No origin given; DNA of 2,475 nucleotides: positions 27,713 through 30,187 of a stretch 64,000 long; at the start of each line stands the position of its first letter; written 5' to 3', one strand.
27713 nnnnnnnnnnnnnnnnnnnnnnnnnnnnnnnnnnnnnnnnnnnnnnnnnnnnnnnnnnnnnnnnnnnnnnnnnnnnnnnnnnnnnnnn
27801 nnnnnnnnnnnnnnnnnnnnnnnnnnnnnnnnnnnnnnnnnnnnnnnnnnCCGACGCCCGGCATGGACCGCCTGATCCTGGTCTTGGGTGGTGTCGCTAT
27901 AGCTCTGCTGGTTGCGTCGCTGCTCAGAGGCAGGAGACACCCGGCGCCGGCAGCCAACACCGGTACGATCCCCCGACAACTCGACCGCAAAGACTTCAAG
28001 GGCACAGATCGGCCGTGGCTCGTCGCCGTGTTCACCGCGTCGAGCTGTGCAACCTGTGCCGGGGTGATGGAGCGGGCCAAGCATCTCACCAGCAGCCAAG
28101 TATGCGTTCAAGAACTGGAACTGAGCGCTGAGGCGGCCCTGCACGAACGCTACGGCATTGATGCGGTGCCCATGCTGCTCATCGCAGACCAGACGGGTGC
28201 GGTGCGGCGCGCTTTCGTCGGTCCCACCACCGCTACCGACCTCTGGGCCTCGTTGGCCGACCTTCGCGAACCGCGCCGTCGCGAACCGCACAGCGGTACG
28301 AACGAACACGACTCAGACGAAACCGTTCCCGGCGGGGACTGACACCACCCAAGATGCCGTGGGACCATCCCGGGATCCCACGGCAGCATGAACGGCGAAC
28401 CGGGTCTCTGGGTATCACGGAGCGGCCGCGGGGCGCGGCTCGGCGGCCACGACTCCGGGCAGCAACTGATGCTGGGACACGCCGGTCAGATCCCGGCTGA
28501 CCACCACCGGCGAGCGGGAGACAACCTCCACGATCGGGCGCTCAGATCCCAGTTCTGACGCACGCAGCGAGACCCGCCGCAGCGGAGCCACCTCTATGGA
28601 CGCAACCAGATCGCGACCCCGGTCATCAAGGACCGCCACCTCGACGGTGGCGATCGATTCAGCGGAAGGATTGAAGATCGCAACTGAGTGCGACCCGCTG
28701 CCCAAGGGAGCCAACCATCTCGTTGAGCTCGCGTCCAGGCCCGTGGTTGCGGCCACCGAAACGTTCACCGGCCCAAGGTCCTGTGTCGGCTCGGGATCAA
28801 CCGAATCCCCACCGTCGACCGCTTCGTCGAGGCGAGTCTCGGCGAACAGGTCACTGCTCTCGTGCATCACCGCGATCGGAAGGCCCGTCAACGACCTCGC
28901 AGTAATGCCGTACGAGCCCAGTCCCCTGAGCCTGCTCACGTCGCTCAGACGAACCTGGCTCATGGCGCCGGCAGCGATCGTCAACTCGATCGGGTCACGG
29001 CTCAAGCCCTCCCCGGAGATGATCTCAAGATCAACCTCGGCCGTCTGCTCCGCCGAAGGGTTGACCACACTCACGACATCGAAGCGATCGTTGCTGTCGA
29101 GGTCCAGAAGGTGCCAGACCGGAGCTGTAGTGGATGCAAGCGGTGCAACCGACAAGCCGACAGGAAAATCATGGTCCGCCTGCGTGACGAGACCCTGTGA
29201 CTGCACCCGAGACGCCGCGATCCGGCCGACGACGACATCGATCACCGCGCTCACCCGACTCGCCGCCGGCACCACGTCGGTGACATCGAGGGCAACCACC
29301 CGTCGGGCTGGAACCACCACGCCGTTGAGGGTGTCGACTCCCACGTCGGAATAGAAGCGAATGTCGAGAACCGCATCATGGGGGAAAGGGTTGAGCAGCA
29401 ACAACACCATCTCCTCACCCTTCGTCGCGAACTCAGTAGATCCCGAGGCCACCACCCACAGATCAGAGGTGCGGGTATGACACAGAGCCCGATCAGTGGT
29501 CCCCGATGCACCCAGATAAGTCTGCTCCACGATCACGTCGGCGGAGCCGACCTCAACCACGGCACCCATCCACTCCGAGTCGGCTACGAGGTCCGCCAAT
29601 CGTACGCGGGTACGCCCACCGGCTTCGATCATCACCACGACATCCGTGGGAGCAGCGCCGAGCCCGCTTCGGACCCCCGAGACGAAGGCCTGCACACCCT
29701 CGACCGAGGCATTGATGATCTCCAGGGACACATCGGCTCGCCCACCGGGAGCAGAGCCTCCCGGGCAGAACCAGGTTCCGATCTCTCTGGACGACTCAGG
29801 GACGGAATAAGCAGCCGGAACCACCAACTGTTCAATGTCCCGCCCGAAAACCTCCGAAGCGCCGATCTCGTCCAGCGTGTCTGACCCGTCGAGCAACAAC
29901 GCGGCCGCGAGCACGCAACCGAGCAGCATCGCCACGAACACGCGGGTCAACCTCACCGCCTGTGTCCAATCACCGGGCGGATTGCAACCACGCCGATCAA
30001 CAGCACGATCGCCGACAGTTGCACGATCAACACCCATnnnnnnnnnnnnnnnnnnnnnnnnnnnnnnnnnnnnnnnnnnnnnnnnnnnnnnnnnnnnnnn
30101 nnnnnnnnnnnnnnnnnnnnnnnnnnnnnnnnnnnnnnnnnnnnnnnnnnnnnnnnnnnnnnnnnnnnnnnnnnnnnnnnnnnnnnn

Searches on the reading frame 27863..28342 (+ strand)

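Call 12: search_protein_families(library=pfam, proteins=[window:27863-28342:+], max_evalue=0.01)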
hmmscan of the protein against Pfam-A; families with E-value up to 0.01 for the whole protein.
window:27863-28342:+ (159 aa): 2 families
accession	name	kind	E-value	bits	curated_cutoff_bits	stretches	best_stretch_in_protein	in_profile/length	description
PF00085.26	Thioredoxin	-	3.2e-05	24.3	23.5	1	49-131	18-101/103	Thioredoxin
PF13098.12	Thioredoxin_2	-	0.0016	19.2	27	0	52-129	7-102/104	Thioredoxin-like domain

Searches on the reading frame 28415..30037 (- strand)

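Call 12: search_protein_families(library=pfam, proteins=[window:28415-30037:-], max_evalue=0.01)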
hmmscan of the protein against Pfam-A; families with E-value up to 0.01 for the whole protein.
window:28415-30037:- (540 aa): 1 family
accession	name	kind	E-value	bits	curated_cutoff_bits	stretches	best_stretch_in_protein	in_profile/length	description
PF17801.7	Melibiase_C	-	0.0062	17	22.9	0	441-469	7-32/71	Alpha galactosidase C-terminal beta sandwich domain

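Call 55: search_protein_families(library=ncbifam, proteins=[window:28415-30037:-], max_evalue=0.00001)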
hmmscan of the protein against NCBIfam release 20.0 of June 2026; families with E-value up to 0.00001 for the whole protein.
window:28415-30037:- (540 aa): 0 families
